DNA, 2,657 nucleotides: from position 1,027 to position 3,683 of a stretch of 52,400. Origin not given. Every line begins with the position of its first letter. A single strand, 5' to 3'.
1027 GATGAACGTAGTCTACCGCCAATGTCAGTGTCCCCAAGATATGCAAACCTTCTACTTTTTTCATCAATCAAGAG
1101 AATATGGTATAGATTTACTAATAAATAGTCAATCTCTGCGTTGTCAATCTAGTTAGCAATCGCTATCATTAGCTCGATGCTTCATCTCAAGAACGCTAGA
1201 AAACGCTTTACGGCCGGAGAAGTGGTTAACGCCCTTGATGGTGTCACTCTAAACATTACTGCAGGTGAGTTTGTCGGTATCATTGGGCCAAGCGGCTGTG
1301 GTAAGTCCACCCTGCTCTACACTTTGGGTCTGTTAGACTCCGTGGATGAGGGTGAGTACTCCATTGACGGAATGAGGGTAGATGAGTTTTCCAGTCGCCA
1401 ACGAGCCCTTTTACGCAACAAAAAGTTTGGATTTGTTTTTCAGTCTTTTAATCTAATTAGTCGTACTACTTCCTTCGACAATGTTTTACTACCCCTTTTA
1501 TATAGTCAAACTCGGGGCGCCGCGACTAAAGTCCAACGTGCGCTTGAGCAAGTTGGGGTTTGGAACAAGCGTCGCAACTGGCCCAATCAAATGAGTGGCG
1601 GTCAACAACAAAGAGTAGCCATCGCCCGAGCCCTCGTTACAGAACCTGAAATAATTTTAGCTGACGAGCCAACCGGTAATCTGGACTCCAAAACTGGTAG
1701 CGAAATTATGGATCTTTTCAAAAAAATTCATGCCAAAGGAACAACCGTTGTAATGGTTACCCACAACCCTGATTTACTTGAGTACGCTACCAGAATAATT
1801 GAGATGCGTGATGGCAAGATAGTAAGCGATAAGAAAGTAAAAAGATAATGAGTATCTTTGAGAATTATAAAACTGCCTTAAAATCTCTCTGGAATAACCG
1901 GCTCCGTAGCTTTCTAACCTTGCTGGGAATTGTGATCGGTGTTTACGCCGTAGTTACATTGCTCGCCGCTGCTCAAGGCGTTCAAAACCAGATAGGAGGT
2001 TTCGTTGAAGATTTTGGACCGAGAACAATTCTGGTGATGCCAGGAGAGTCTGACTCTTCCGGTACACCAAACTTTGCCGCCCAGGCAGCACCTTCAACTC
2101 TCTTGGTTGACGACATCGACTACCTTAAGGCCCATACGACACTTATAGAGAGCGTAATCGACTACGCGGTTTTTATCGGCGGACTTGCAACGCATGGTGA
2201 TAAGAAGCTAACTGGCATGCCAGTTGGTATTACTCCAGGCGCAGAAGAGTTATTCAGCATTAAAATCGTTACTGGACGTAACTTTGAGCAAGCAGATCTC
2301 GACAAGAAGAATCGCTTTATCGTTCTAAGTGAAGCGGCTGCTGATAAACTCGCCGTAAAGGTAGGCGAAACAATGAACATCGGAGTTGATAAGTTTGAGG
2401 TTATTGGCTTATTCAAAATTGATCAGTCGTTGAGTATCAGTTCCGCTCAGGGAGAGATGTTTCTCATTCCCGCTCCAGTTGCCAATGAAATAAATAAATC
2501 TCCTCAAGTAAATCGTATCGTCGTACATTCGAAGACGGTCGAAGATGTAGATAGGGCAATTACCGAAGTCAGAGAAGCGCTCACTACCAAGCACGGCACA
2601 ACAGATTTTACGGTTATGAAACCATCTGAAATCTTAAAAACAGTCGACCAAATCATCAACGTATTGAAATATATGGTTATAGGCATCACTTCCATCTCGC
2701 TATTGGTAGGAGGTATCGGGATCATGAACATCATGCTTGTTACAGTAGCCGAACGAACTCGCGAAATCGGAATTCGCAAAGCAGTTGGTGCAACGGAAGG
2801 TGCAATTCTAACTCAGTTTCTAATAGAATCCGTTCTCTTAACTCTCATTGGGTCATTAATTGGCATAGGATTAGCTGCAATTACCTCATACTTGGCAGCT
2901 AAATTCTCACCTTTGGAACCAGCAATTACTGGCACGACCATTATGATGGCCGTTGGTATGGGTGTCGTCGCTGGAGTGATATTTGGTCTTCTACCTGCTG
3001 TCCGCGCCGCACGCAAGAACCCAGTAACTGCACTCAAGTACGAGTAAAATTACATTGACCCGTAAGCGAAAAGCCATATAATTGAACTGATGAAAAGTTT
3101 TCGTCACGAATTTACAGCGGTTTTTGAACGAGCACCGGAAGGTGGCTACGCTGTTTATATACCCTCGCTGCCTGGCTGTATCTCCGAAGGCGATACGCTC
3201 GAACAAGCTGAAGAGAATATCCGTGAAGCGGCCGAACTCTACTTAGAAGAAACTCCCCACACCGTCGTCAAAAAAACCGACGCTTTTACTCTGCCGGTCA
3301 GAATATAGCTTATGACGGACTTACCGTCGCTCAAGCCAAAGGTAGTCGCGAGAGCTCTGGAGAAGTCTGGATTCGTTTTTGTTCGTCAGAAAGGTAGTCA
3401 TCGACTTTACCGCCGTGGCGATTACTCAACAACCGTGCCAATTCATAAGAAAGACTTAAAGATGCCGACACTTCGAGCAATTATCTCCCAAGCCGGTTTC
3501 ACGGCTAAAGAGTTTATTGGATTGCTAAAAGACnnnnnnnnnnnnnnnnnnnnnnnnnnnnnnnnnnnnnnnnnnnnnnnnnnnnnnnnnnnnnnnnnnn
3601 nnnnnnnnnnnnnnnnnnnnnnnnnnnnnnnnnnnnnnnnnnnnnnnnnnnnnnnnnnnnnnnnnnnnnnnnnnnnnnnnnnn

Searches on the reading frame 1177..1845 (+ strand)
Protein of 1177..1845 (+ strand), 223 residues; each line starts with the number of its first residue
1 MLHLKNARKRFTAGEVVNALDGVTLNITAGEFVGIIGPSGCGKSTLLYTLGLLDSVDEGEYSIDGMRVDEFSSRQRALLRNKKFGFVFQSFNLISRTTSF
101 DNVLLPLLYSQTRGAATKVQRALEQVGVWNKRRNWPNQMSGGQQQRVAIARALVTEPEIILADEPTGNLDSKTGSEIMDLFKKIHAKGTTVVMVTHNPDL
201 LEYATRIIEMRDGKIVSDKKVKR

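Call 3: search_protein_families(library=pfam, proteins=[window:1177-1845:+], max_evalue=0.01)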
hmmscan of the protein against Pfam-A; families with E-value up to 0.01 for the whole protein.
window:1177-1845:+ (223 aa): 7 families
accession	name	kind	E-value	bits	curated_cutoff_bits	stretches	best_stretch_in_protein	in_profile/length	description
PF00005.33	ABC_tran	-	1e-32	114.1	25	1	20-166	1-136/137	ABC transporter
PF13304.12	AAA_21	-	9.1e-12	46.1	27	2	32-88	1-60/304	AAA domain, putative AbiEii toxin, Type IV TA system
PF02463.25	SMC_N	-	2.5e-06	27.5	40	1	61-211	111-212/220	RecF/RecN/SMC N terminal domain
PF03266.21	NTPase_1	-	0.0013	19.1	23.9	0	33-75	2-42/168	NTPase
PF13555.12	AAA_29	-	0.004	17.3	27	1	21-47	13-39/61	P-loop containing region of AAA domain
PF03215.21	Rad17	-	0.0041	17.5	23.8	1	15-73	30-87/186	Rad17 P-loop domain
PF20703.3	nSTAND1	-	0.0067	16.5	27.1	0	24-57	27-59/379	Novel STAND NTPase 1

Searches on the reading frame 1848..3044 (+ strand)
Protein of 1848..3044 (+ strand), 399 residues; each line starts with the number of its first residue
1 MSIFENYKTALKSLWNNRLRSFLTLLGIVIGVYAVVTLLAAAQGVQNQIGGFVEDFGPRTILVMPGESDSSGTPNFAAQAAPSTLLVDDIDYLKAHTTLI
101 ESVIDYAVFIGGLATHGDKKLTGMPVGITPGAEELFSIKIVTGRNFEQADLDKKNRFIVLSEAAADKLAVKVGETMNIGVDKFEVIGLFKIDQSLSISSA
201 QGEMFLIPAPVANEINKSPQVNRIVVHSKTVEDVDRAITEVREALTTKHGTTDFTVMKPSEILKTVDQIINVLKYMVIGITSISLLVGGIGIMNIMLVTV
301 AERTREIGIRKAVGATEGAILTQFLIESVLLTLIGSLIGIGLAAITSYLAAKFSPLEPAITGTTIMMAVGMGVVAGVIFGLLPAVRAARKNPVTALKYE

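Call 3: search_protein_families(library=pfam, proteins=[window:1848-3044:+], max_evalue=0.01)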
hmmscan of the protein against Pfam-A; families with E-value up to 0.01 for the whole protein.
window:1848-3044:+ (399 aa): 2 families
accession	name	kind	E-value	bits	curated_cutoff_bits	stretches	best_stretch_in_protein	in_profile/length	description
PF12704.14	MacB_PCD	-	2.2e-28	100.4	27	1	21-243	1-206/207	MacB-like periplasmic core domain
PF02687.27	FtsX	-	3.6e-19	69.4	25.5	1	280-392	3-120/120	FtsX-like permease C-terminal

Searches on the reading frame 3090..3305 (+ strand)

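Call 3: search_protein_families(library=pfam, proteins=[window:3090-3305:+], max_evalue=0.01)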
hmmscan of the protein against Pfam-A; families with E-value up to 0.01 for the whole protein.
window:3090-3305:+ (72 aa): 2 families
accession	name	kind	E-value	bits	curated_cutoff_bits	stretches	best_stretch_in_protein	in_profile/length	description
PF15919.11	HicB_lk_antitox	-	6e-11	43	27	1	10-55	3-48/123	HicB_like antitoxin of bacterial toxin-antitoxin system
PF21748.3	UPF0150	-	9.1e-07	29.2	27.3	1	10-52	10-53/64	UPF0150-like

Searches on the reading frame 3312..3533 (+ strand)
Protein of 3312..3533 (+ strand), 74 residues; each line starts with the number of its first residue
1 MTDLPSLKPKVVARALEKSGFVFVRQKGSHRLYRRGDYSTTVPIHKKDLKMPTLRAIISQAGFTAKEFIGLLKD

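Call 3: search_protein_families(library=pfam, proteins=[window:3312-3533:+], max_evalue=0.01)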
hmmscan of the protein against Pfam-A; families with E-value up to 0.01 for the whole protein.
window:3312-3533:+ (74 aa): 1 family
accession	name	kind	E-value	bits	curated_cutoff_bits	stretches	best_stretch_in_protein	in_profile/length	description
PF07927.17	HicA_toxin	-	2.3e-16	60.1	27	1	12-62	4-57/58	HicA toxin of bacterial toxin-antitoxin,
